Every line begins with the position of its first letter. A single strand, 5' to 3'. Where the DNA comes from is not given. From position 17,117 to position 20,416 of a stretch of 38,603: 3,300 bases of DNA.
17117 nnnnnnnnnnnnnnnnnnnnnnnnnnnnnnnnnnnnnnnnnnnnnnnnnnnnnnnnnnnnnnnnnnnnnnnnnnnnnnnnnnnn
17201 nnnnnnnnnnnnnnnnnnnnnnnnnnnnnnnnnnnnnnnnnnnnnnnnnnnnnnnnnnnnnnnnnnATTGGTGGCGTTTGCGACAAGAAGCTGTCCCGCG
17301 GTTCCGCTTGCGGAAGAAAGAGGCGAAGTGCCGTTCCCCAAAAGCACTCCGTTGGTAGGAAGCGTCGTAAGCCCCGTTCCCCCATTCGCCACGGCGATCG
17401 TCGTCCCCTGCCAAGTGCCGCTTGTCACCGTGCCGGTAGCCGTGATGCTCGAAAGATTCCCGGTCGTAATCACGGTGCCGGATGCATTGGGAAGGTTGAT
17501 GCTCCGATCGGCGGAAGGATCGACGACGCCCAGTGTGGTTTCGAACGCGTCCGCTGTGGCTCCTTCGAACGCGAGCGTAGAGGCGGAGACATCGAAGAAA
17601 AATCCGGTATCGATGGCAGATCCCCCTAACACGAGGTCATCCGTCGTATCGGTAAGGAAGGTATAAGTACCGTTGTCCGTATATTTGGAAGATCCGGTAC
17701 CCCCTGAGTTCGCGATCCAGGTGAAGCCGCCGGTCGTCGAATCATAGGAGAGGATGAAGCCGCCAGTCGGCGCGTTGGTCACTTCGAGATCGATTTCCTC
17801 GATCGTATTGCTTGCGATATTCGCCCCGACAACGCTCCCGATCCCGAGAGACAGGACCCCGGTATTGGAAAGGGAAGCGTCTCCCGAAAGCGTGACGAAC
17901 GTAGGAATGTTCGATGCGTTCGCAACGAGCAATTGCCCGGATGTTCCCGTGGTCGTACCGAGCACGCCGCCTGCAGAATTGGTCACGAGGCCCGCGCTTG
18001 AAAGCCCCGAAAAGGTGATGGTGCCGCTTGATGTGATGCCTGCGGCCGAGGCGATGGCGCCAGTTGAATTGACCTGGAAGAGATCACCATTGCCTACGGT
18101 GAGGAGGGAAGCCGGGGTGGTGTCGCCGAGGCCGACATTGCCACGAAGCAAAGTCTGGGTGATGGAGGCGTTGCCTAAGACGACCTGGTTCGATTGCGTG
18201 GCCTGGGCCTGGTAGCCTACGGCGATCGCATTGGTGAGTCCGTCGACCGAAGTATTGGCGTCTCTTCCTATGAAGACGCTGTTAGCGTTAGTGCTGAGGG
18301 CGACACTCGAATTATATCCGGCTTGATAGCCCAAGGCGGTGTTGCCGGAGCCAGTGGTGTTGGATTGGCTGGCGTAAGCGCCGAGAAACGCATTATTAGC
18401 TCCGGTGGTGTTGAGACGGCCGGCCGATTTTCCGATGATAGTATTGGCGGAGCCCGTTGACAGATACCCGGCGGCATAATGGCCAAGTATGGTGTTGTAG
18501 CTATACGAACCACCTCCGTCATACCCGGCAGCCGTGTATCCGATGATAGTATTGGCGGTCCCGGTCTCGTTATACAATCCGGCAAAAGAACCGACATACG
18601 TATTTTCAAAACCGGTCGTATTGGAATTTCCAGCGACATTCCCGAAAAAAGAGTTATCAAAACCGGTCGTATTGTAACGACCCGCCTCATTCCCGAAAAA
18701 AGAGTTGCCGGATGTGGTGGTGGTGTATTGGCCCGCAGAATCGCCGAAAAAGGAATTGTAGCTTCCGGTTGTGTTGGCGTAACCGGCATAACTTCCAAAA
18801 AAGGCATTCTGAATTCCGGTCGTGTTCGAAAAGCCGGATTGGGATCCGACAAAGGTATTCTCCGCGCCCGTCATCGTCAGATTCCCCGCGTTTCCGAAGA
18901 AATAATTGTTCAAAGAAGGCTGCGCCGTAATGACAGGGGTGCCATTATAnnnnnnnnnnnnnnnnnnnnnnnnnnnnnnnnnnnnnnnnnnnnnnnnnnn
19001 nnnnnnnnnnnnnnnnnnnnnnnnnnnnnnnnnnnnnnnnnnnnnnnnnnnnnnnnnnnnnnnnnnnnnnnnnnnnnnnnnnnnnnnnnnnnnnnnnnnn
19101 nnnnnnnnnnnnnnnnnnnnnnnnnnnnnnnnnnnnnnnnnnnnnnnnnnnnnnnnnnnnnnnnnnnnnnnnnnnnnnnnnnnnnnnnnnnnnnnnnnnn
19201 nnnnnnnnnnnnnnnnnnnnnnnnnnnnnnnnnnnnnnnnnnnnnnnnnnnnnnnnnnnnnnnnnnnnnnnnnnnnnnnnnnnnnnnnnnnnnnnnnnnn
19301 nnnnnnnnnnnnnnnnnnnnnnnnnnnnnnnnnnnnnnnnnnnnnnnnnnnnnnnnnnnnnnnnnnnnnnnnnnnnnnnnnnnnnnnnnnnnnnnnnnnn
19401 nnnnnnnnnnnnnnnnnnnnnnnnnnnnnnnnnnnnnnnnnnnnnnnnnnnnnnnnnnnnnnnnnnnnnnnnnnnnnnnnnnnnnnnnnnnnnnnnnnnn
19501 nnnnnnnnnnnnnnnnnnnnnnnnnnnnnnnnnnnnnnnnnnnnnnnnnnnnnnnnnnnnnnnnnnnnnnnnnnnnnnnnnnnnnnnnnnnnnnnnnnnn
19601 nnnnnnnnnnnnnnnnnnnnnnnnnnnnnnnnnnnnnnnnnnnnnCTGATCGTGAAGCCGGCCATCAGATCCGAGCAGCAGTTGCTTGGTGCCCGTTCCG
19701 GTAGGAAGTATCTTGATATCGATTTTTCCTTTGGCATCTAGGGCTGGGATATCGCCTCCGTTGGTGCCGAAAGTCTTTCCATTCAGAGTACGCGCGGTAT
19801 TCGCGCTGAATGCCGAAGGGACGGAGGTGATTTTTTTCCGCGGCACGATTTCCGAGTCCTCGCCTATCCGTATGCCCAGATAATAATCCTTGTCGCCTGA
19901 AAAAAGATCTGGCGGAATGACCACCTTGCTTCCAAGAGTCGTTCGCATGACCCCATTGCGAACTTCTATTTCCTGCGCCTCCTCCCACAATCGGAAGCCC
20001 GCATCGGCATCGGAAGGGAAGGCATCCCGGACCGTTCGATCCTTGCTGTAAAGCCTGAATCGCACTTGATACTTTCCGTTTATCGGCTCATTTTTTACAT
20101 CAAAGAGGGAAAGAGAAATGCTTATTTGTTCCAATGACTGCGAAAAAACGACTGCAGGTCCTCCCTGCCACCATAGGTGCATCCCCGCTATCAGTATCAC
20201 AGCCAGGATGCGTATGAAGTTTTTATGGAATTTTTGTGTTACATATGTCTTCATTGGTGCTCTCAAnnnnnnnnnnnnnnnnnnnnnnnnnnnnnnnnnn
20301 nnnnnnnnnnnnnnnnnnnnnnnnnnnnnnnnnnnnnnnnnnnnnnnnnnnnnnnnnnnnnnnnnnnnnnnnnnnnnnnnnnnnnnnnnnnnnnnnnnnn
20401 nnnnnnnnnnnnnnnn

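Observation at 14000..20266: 2088-aa fibre-like giant surface protein with mosaic tail-fibre / adhesin architecture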

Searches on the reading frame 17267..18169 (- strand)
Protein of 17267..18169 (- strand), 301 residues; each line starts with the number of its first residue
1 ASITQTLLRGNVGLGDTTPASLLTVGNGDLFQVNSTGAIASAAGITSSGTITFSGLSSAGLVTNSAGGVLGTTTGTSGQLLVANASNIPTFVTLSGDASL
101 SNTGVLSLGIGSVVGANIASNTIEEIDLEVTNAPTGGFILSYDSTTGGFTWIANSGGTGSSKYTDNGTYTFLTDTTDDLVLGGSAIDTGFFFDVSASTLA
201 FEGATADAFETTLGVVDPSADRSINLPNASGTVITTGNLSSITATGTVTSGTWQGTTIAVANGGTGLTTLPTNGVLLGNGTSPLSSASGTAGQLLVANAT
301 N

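Call 65: search_solved_structures(query=window:17267-17989:-, max_evalue=1, show_alignments=1)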
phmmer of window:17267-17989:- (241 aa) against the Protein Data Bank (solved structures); distinct sequences matched with E-value up to 1: 1.
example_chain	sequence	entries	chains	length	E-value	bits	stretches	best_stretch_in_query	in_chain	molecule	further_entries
3hwu_A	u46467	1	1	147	0.022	17.7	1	152-197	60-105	Putative DNA-binding protein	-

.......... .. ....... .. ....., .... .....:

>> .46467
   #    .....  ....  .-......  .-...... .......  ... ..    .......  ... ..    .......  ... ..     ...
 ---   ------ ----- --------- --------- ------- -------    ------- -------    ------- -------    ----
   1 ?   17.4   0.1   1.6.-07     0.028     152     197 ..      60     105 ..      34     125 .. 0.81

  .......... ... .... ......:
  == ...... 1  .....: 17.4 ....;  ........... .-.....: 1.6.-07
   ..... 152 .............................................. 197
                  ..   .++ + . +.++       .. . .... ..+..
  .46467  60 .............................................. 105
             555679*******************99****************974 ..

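Call 67: search_protein_families(library=pfam, max_evalue=10, proteins=[window:17267-18169:-])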
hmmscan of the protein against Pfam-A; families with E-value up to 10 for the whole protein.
seq(301 aa): 0 families

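Call 104: search_protein_families(library=phrogs, max_evalue=0.1, proteins=[window:17267-18169:-])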
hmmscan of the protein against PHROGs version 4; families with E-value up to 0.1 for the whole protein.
seq(301 aa): 3 families
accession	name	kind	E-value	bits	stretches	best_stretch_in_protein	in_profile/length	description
phrog_38058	-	tail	3.2e-07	30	1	181-258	156-230/708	tail fiber protein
phrog_30390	-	unknown function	0.00011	21.8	1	161-299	609-750/766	-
phrog_31660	-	tail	0.0096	16.7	1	247-293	56-103/182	tail fiber protein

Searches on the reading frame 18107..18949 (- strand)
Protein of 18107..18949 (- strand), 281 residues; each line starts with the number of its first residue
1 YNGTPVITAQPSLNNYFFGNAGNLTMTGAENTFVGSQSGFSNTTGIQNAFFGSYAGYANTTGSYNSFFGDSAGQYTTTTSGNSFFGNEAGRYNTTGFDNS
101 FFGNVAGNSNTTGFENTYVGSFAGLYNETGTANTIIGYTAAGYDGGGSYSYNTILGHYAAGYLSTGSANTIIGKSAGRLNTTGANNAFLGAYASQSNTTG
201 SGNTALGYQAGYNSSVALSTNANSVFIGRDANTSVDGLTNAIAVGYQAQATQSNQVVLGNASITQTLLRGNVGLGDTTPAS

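Call 63: search_solved_structures(query=window:18107-18949:-, max_evalue=1, show_alignments=1)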
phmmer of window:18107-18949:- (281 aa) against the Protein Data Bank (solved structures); distinct sequences matched with E-value up to 1: 1.
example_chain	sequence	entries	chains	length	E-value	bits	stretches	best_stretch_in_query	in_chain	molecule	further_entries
1otd_A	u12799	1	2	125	0.68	12.6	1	46-118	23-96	Photoactive yellow protein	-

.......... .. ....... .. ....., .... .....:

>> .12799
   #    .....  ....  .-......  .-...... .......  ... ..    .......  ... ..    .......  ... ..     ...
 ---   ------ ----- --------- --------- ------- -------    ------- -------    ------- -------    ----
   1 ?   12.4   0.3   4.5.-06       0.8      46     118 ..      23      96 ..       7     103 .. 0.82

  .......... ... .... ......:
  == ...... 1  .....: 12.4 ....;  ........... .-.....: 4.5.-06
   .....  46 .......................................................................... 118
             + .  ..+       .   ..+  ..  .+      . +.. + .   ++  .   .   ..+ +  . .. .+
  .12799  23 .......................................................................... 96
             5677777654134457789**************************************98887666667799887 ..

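Call 67: search_protein_families(library=pfam, max_evalue=10, proteins=[window:18107-18949:-])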
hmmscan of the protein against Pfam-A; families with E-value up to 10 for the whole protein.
seq(281 aa): 0 families

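Call 104: search_protein_families(library=phrogs, max_evalue=0.1, proteins=[window:18107-18949:-])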
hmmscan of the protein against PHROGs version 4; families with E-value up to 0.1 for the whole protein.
seq(281 aa): 3 families
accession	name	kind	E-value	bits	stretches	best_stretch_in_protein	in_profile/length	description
phrog_4636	-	tail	1.1e-16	61.5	3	19-107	512-599/763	tail spike protein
phrog_6002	-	head and packaging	4e-16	58.8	2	29-138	700-808/1183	virion structural protein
phrog_23837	-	head and packaging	9.1e-14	52.2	2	77-265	207-393/507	virion structural protein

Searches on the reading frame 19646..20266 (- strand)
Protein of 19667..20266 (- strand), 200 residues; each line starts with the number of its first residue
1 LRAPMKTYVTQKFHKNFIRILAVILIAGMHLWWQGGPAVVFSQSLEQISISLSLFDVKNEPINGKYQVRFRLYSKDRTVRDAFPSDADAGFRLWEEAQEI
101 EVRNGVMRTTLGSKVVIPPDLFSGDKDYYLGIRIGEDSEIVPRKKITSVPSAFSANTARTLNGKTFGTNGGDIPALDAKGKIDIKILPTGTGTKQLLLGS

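Call 28: find_homologous_proteins(query=window:19690-20254:-, max_evalue=0.001)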
Query window:19690-20254:-: 116 candidates shared short words with the query, none scored E <= 0.001.

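Call 32: search_solved_structures(query=A4, max_evalue=10, show_alignments=2)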
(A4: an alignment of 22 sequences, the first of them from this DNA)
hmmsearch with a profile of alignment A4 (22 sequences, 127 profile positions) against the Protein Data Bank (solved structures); distinct sequences matched with E-value up to 10: 3.
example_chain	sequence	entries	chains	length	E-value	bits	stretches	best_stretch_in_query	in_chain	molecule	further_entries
3rg1_C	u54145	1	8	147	0.48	13.3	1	11-47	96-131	LY86 protein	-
3t6q_C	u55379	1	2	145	0.77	12.7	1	11-47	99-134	Lymphocyte antigen 86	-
3m7o_A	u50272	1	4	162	0.96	12.3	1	11-47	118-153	Lymphocyte antigen 86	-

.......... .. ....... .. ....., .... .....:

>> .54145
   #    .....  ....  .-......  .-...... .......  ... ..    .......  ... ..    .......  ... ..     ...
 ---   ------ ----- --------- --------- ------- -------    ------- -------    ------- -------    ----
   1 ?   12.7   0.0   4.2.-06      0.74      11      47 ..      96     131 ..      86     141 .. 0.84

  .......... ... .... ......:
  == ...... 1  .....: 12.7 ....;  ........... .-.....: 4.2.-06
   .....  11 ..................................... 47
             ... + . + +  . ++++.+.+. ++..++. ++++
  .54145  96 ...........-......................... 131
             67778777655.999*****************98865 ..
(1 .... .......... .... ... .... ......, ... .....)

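Call 39: predict_structure(alignment_id=A4)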
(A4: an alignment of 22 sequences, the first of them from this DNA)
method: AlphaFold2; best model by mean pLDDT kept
length: 174 residues; sequences in the alignment: 22
mean_pLDDT: 74.4   pTM: 0.59
mean pLDDT of the five models: 74.4, 72.8, 71.3, 69.0, 68.3
residues with pLDDT >= 90: 69; 70-90: 33; 50-70: 33; < 50: 39
segments of 3 or more residues with pLDDT < 50: 6-10, 118-128, 137-144, 147-158
pLDDT, mean of each block of 10 residues (from residue 1): 53 83 94 96 81 83 97 95 90 90 85 67 48 49 47 46 66 64
secondary structure, 60 per line:
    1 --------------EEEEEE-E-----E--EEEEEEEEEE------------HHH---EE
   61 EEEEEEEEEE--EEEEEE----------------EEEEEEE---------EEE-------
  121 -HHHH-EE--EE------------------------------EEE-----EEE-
elements in order: E15-20 E31-40 E59-70 E73-78 E95-101 E111-113 H122-125 E163-165 E171-173

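Call 41: search_protein_representatives(alignment_id=A4)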
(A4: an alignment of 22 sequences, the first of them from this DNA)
Query: 22 sequences, 127 profile positions. Proteins with E-value up to 0.001 (for the whole library): 64088; up to 1e-10: 35868; up to 1e-30: 1027. The best 150 are listed.
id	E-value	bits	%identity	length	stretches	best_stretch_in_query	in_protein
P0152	4.2e-50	184.9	-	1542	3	7-111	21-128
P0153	3.2e-46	172.3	-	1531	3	7-111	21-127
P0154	3.5e-42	159.2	-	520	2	4-117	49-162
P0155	4.9e-42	158.8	-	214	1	8-126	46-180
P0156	1.3e-41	157.5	-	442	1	3-126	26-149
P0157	3.0e-41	156.3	-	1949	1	5-124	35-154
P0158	3.6e-41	156.0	-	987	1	4-126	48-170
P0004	7.1e-41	155.0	-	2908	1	5-126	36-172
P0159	1.6e-40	153.9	-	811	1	5-125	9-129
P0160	2.8e-40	153.1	-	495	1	3-126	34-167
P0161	3.2e-40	152.9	-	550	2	5-110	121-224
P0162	3.7e-40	152.7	-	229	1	4-119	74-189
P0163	7.0e-40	151.8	-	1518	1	5-125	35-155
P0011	7.6e-40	151.7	-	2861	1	5-126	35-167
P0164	7.8e-40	151.7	-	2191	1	5-118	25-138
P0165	8.2e-40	151.6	-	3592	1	4-117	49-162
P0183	3.8e-39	149.5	-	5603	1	4-125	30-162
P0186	4.3e-39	149.3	-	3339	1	4-119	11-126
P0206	1.2e-38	147.9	-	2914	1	4-126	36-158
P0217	1.9e-38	147.2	-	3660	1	4-119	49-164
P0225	3.2e-38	146.5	-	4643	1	5-117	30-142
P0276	3.4e-37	143.2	-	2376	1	5-126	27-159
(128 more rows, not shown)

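Call 42: fold_search(model_id=the predicted structure, library=pdb)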
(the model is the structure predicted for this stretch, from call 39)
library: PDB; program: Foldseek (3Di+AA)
matches with E <= 10: 616; with E <= 0.001: 0
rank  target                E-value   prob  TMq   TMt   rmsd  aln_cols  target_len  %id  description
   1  9d93_La               2.8e-02  0.69  0.21  0.31  10.7       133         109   14  Mycobacteriophage Bxb1 tail tip - Composite map and model (released 2024-09-25)
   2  6qyc_A                3.3e-02  0.97  0.30  0.10   9.8       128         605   12  Crystal structure of MtrC from Shewanella baltica OS185 (released 2020-04-22)
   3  6qyc_C                3.7e-02  0.96  0.31  0.10  10.3       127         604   12  Crystal structure of MtrC from Shewanella baltica OS185 (released 2020-04-22)
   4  6za2_A                4.1e-02  0.97  0.31  0.06   9.0        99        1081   17  Crystal structure of dimeric latent PorU from Porphyromonas gingivalis (released 2021-09-29)
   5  9d93_Lb               5.5e-02  0.93  0.22  0.32   8.4        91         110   19  Mycobacteriophage Bxb1 tail tip - Composite map and model (released 2024-09-25)
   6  6za2_B                6.1e-02  0.95  0.31  0.06   9.0        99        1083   17  Crystal structure of dimeric latent PorU from Porphyromonas gingivalis (released 2021-09-29)
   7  6b6l_B                6.5e-02  0.97  0.32  0.09   4.6       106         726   14  The crystal structure of glycosyl hydrolase family 2 (GH2) member from Bacteroides cellulosilyticus DSM 14838 (released 2017-10-11)
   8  3rx9                  6.5e-02  0.91  0.30  0.37   4.2        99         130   12  3D structure of SciN from an Escherichia coli Patotype (released 2011-12-07)
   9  6byi_A                6.9e-02  0.80  0.28  0.07   7.0       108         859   16  Crystal structure of the acid-base mutant (E477A) of the GH2 exo-beta-mannanase from Xanthomonas axonopodis pv. citri (released 2018-07-18)
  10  5fo7_A                7.3e-02  0.77  0.26  0.09  10.4       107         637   17  Crystal Structure of Human Complement C3b at 2.8 Angstrom resolution (released 2016-04-06)
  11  9d93_Ka               7.7e-02  0.90  0.22  0.40   8.4        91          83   13  Mycobacteriophage Bxb1 tail tip - Composite map and model (released 2024-09-25)
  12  5wec_A                7.7e-02  0.87  0.30  0.42   6.2       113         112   12  Structure of an alternative pilotin from the type II secretion system of Vibrio cholerae (released 2018-07-11)
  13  4ilt_C                9.1e-02  0.80  0.26  0.28   8.8        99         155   10  Structure of the dioxygenase domain of SACTE_2871, a novel dioxygenase carbohydrate-binding protein fusion from the ce (released 2013-05-15)
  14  6byg_A                9.1e-02  0.75  0.28  0.07   7.8       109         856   17  Crystal structure of the nucleophile mutant (E575A) of the GH2 exo-beta-mannanase from Xanthomonas axonopodis pv. citr (released 2018-07-18)
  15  3lmx_M                9.1e-02  0.69  0.25  0.19  10.1       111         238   12  Tyrosine 447 of Protocatechuate 34,-Dioxygenase Controls Efficient Progress Through Catalysis (released 2011-02-16)
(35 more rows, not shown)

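Call 67: search_protein_families(library=pfam, max_evalue=10, proteins=[window:19667-20266:-])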
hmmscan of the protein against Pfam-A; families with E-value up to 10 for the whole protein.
seq(200 aa): 0 families

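Call 79: search_dna_similar(query=window:19742-20254:-, collection=phages, mode=protein, max_evalue=0.1, max_rows=10)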
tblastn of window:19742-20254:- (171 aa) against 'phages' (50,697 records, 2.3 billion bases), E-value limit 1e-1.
No match.

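Call 89: search_protein_families(library=pfam, alignment_id=A9, max_evalue=0.001)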
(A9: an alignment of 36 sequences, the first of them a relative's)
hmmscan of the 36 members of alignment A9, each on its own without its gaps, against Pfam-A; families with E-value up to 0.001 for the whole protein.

A. member 1, P0152 (1542 aa): 2 families
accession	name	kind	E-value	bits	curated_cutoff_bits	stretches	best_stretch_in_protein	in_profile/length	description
PF01833.30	TIG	-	4.5e-11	43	20.9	1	675-753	1-83/84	IPT/TIG domain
PF10282.15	Lactonase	-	2.1e-06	27.7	21.7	1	798-861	142-203/344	Lactonase, 7-bladed beta-propeller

B. families by the number of members that match (of 36 scanned): 25 families
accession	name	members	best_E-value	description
PF13517.12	FG-GAP_3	2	1.9e-65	FG-GAP-like repeat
PF01839.29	FG-GAP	2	2.4e-41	FG-GAP repeat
PF24681.1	Kelch_KLHDC2_KLHL20_DRC7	1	5.7e-25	KLHDC2/KLHL20/DRC7 Kelch-repeats domain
PF01344.31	Kelch_1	1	7.8e-25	Kelch motif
PF13229.12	Beta_helix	1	3.5e-19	Right handed beta helix region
PF13313.11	DUF4082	1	4.9e-16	Domain of unknown function (DUF4082)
PF24981.1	Beta-prop_ATRN-LZTR1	1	7.3e-14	Attractin/LZTR1 beta-propeller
PF13964.12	Kelch_6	1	4.1e-13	Kelch motif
PF25210.1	Kelch_FKB95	1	6.9e-13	FKB95, Kelch-repeats domain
PF13385.13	Laminin_G_3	1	8.9e-12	Concanavalin A-like lectin/glucanases superfamily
PF01833.30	TIG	1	4.5e-11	IPT/TIG domain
PF13884.11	Peptidase_S74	1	1.1e-10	Chaperone of endosialidase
PF13418.12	Kelch_4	1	1.2e-09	Galactose oxidase, central domain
PF02018.23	CBM_4_9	1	3.8e-08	Carbohydrate binding domain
PF21722.4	Gly_rich_2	1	1.4e-07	Glycine-rich domain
PF05658.19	YadA_head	1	6.8e-07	YadA head domain repeat (2 copies)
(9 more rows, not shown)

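Call 97: list_cluster_members(proteins=[P0152, P0157, P0164, P0165, P0183, P0186, P0217, P0225, P0276, P0206])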
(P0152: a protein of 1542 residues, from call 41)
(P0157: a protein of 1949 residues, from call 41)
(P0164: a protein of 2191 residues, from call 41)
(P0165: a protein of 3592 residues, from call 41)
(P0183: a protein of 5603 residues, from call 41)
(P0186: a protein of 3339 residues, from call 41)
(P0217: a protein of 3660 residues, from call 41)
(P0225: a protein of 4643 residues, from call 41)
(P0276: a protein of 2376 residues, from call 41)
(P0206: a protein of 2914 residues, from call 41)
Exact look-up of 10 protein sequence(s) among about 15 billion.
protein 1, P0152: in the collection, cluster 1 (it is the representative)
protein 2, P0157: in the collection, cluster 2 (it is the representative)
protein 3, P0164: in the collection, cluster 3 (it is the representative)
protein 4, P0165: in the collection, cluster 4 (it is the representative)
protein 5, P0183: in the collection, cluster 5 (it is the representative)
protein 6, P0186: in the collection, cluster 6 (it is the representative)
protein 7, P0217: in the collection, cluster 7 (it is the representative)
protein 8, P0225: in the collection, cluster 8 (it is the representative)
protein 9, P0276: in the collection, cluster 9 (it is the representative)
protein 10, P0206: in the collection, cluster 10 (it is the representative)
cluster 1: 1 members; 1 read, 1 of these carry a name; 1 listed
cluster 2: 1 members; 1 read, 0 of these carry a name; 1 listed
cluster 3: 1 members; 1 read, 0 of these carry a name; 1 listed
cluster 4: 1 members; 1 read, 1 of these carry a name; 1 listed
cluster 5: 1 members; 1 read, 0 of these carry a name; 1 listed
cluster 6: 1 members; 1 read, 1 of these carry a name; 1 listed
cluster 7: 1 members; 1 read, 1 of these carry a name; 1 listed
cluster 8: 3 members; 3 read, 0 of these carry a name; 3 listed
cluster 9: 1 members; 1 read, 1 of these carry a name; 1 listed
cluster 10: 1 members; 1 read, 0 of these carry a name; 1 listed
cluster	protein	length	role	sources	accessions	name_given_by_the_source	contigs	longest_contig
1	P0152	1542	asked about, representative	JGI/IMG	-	hypothetical protein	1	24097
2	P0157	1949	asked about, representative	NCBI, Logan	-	-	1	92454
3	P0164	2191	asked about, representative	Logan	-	-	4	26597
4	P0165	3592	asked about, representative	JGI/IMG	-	parallel beta-helix repeat protein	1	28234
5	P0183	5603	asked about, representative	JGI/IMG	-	-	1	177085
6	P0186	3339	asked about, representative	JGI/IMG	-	parallel beta-helix repeat protein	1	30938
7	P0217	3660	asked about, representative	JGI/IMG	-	parallel beta-helix repeat protein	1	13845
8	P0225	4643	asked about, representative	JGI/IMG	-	-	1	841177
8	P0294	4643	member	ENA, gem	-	-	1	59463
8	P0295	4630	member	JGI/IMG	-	-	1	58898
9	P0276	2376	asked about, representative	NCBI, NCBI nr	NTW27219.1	MAG: hypothetical protein HGA36_02775 [Candidatus Moranbacteria bacterium] | hypothetical protein [Candidatus Moranbacteria bacterium]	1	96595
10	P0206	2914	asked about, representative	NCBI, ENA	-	-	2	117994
